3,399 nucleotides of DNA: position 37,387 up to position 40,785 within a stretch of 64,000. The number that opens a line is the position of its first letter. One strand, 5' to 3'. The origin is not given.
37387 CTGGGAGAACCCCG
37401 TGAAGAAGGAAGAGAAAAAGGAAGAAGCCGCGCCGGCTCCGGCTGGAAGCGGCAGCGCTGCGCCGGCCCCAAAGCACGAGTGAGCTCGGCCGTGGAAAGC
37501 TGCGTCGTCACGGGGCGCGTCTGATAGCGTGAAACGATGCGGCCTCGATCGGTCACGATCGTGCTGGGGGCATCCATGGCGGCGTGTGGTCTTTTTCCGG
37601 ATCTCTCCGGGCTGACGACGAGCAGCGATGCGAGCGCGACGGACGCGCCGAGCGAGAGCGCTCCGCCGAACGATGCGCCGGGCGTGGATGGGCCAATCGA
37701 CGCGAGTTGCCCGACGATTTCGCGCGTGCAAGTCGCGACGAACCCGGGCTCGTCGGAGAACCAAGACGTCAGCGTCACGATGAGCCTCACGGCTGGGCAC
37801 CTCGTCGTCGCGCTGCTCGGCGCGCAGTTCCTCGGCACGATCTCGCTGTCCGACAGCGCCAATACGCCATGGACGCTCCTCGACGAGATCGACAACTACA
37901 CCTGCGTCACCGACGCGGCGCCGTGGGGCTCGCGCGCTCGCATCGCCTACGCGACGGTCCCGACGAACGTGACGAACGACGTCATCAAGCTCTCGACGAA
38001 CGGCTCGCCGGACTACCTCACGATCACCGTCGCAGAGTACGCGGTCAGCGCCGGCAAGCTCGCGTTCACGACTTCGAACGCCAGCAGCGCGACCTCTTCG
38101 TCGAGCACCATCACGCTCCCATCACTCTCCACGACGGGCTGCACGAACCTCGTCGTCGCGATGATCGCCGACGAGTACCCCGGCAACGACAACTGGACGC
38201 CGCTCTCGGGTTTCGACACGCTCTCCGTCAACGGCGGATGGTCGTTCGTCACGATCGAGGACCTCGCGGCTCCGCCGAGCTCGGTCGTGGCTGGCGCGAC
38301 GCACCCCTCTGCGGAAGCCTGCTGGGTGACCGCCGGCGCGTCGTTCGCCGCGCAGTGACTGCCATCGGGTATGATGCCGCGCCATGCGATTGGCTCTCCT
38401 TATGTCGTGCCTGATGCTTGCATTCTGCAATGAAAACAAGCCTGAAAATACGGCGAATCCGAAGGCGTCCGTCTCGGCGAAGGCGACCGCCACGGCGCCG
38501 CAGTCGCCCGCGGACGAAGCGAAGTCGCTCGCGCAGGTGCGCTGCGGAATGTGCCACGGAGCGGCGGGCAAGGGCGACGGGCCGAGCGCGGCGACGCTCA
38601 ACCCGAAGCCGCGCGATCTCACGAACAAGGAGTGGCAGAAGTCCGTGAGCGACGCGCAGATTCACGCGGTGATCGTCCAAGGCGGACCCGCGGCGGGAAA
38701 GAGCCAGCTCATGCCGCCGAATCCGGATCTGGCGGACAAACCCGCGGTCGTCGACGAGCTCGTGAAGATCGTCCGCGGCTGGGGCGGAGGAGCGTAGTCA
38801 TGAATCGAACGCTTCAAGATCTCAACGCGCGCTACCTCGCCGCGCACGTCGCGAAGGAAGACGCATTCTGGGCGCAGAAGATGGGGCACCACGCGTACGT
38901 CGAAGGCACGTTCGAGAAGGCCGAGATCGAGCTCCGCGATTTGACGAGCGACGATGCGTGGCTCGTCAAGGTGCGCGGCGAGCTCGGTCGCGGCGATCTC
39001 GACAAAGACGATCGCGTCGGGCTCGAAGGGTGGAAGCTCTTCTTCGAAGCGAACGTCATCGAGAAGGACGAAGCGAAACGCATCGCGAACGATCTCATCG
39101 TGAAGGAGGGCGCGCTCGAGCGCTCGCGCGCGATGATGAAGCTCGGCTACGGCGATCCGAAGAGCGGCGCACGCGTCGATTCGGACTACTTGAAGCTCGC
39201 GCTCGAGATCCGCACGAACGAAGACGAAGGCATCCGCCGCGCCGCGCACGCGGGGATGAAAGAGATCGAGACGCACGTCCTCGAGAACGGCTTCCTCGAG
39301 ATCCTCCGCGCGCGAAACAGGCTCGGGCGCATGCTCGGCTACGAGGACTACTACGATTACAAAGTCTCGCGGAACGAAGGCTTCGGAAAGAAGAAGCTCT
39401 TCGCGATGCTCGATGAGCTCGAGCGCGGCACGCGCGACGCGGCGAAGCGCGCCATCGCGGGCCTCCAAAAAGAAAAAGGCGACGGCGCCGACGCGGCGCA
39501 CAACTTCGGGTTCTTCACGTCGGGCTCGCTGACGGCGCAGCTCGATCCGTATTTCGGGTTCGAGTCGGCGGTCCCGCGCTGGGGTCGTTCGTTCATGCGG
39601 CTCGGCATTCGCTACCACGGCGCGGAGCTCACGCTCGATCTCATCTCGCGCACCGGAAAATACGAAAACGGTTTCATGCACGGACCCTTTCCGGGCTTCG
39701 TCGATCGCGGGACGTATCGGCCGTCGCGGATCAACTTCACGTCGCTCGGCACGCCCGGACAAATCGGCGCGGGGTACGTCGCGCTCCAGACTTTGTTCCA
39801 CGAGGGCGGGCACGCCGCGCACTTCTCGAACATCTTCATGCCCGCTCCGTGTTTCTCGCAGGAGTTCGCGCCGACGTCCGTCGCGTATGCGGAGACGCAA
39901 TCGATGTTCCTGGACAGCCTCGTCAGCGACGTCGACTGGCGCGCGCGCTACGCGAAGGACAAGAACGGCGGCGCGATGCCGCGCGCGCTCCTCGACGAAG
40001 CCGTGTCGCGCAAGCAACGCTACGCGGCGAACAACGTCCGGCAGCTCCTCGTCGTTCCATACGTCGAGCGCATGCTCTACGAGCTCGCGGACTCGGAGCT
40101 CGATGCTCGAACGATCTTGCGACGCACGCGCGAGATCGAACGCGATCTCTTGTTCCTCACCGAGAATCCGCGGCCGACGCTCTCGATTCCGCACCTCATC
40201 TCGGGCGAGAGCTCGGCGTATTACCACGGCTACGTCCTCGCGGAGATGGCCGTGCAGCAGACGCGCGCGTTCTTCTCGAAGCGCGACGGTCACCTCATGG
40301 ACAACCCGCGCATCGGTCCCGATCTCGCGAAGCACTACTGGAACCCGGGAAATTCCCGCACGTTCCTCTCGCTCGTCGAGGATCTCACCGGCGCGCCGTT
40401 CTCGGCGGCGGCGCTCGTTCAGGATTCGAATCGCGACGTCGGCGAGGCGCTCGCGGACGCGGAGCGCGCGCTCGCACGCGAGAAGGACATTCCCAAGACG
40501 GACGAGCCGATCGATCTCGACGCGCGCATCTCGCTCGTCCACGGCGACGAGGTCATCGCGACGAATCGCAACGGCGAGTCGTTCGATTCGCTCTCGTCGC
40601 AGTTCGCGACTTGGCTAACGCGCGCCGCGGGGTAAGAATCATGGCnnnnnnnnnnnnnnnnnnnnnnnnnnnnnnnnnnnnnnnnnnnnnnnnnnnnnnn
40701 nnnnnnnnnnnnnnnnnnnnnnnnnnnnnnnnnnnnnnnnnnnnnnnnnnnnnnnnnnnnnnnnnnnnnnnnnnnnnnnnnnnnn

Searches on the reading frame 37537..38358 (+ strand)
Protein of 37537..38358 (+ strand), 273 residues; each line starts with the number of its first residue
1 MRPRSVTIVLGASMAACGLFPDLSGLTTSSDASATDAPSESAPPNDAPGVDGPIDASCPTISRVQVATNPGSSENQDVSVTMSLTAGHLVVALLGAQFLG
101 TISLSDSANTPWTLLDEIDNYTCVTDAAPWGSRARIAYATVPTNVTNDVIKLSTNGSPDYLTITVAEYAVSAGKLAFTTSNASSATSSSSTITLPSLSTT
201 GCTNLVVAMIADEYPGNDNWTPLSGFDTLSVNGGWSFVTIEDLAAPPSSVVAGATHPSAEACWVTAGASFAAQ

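Call 6: search_protein_families(library=pfam, proteins=[window:37537-38358:+], max_evalue=0.01)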
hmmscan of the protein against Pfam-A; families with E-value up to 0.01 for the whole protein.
window:37537-38358:+ (273 aa): 0 families

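Call 12: search_protein_families(library=ncbifam, proteins=[window:37537-38358:+], max_evalue=0.01)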
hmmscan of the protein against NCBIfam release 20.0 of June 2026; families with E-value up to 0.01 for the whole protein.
window:37537-38358:+ (273 aa): 0 families
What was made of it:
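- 37537..38358 (+): Lineage-restricted lipoprotein (lipoL, 273 aa) of unknown function. It belongs to the cluster only in the closest relatives. No Pfam or NCBIfam hit (calls 6, 12).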

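Call 68: find_homologous_proteins(query=window:37537-38358:+, max_evalue=0.001)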
Query window:37537-38358:+ (273 aa): 4 proteins with E <= 0.001 among 3099 candidates.
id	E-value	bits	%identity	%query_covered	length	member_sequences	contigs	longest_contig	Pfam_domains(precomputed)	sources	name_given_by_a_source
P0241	1.3e-160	551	100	95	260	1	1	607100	-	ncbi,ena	-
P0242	1.4e-117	410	72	100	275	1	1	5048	-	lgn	-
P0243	8.1e-75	270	52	95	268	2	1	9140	-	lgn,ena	-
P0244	9.3e-57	210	57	67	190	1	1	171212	-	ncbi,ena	-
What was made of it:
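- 37537..38358 (+): Only 3 homologues besides itself (call 68).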

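Call 69: find_encoding_contigs(protein=P0244, flank=10000, max_places=3)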
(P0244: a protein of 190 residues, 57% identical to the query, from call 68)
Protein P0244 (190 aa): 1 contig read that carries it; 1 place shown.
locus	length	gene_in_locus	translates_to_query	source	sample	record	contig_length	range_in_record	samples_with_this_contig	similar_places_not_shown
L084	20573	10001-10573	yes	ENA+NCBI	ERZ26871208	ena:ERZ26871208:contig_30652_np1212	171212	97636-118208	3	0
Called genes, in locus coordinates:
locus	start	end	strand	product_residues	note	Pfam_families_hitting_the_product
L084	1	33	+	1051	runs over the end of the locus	PF12837:Fer4_6 (faint), PF13183:Fer4_8 (faint), PF13237:Fer4_10 (faint), PF12838:Fer4_7, PF13247:Fer4_11 (weak), PF12838:Fer4_7 (weak)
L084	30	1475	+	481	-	PF03916:NrfD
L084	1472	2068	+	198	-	PF11821:ActD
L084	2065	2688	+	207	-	PF13442:Cytochrome_CBB3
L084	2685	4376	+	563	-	-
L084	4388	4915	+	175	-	-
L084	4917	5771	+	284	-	-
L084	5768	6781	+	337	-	PF02790:COX2_TM (weak), PF00116:COX2, PF00034:Cytochrom_C, PF13442:Cytochrome_CBB3 (weak)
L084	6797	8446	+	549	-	PF00115:COX1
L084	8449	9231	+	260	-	PF00510:COX3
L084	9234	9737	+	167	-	PF03626:COX4_pro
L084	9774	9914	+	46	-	-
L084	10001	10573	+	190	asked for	-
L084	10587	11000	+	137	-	PF13442:Cytochrome_CBB3 (weak), PF00034:Cytochrom_C (weak)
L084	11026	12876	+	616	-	PF01432:Peptidase_M3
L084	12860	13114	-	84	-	-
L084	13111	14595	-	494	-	-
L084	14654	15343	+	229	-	PF00072:Response_reg, PF00486:Trans_reg_C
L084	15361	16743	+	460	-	PF03109:ABC1 (faint), PF00069:Pkinase, PF07714:PK_Tyr_Ser-Thr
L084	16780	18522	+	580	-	PF07714:PK_Tyr_Ser-Thr (weak), PF00069:Pkinase (weak)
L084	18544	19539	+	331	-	-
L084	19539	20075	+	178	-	-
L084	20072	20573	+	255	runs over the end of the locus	PF03372:Exo_endo_phos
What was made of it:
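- The closest long relative carries a nanopore-style contig name, contig_30652_np1212 (call 69).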

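Call 70: find_encoding_contigs(protein=P0242, flank=10000, max_places=3)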
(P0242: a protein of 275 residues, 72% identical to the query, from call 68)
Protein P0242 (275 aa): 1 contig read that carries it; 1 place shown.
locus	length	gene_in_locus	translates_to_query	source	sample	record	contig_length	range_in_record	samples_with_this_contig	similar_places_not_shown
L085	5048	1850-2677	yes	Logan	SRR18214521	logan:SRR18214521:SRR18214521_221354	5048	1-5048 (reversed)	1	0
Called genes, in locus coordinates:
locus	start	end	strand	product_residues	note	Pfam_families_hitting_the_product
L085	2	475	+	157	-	?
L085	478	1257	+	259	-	PF00510:COX3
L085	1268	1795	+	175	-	PF03626:COX4_pro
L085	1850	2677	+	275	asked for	-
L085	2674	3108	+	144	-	PF00034:Cytochrom_C (weak), PF13442:Cytochrome_CBB3 (faint)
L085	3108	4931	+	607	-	PF01432:Peptidase_M3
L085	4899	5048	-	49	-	?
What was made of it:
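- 37537..38358 (+): The two whose contigs were looked up (P0244, P0242) lie between coxD and the cytochrome c gene (calls 69, 70).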

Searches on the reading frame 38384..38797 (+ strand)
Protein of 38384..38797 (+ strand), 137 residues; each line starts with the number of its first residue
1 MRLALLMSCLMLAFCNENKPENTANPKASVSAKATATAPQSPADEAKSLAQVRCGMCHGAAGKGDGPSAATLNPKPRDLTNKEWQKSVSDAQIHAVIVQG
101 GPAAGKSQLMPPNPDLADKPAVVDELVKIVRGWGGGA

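Call 6: search_protein_families(library=pfam, proteins=[window:38384-38797:+], max_evalue=0.01)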
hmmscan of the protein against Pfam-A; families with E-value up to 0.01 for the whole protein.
window:38384-38797:+ (137 aa): 2 families
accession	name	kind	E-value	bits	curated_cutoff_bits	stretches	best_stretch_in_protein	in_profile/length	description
PF00034.26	Cytochrom_C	-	6.7e-06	27.8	21.3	1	44-114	2-71/90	Cytochrome c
PF13442.11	Cytochrome_CBB3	-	3.3e-05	24.6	27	1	43-115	3-53/68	Cytochrome C oxidase, cbb3-type, subunit III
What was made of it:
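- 38384..38797 (+): Monoheme c-type cytochrome with a lipobox, so predicted to be membrane-anchored. Pfam Cytochrom_C (call 6).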

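Call 12: search_protein_families(library=ncbifam, proteins=[window:38384-38797:+], max_evalue=0.01)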
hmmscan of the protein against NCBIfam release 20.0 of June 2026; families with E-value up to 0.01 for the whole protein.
window:38384-38797:+ (137 aa): 3 families
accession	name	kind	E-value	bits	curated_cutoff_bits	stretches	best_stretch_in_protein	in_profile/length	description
NF033864.1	cytochrome579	equivalog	4.5e-10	39.6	280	1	53-103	61-111/179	cytochrome 579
NF045774.1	cytochro_C551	exception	0.00056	19.9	118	1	4-65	8-61/110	cytochrome c551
NF037948.1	signal_int_SinM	equivalog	0.00071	19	250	1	1-47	1-46/387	signal integration modulator SinM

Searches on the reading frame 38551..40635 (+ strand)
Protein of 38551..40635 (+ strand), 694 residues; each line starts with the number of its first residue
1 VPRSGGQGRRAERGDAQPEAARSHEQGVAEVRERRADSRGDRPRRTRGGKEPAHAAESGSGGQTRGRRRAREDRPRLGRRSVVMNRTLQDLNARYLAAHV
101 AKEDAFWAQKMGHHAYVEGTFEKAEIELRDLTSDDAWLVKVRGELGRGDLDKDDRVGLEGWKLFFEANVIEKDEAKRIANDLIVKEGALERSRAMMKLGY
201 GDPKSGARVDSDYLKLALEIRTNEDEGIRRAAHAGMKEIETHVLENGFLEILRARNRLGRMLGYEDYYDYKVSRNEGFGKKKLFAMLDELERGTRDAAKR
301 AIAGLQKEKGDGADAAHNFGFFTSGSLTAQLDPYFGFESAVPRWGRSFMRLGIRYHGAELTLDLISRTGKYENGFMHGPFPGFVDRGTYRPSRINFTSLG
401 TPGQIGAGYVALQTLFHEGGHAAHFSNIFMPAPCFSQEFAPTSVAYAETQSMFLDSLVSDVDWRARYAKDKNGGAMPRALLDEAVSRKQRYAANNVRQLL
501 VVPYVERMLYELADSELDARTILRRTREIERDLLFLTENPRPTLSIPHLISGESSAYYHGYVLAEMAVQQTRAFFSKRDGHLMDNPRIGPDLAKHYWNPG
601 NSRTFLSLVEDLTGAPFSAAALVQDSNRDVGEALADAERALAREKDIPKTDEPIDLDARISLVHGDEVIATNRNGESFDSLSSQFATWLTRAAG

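Call 6: search_protein_families(library=pfam, proteins=[window:38551-40635:+], max_evalue=0.01)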
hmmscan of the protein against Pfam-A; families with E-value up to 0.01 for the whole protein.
window:38551-40635:+ (694 aa): 1 family
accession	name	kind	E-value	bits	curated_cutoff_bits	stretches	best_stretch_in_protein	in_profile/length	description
PF01432.26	Peptidase_M3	-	3.1e-19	70.1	27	1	360-624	187-453/457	Peptidase family M3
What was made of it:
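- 38800..40635 (+): M3 peptidase gene, 2 nt after the cytochrome c stop. It is context showing that the tight same-strand run continues past the respiratory genes. PF01432 (call 6).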
